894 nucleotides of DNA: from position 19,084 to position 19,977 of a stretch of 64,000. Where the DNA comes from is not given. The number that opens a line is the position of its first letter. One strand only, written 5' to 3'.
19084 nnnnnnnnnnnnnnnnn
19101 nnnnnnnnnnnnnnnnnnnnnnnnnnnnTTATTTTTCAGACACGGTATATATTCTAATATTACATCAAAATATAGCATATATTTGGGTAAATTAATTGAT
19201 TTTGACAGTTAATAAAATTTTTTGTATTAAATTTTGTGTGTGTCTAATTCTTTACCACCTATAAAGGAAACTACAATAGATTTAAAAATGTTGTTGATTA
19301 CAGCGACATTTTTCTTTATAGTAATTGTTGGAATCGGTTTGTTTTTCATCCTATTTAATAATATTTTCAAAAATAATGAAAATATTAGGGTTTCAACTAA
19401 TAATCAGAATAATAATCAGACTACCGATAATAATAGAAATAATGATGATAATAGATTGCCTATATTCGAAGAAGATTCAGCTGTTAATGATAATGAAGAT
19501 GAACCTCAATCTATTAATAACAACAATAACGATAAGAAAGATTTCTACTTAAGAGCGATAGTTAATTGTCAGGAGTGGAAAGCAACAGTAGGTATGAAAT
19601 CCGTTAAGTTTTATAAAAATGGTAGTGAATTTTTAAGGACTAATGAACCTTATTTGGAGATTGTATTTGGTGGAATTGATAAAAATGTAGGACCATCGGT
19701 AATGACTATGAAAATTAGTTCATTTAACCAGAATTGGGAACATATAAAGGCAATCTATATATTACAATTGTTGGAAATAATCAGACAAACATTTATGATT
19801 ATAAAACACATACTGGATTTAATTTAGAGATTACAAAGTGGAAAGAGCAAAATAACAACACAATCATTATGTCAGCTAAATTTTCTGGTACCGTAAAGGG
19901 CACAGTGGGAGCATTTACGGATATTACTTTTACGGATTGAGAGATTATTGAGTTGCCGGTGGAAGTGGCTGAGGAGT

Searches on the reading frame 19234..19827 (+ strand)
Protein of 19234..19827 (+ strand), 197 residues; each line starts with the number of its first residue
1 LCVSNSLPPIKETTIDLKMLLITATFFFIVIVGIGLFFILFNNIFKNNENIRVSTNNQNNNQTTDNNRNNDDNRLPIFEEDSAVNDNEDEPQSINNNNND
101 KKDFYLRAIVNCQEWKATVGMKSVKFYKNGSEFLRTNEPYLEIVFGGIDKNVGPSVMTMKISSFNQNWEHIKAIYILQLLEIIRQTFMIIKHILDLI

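Call 61: search_protein_families(library=pfam, proteins=[window:19234-19827:+], max_evalue=0.001)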
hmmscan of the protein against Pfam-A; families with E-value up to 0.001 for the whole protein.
window:19234-19827:+ (197 aa): 1 family
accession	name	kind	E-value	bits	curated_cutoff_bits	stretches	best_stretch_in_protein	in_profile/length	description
PF16118.10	DUF4834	-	0.00064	21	27.8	1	21-92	6-78/99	Domain of unknown function (DUF4834)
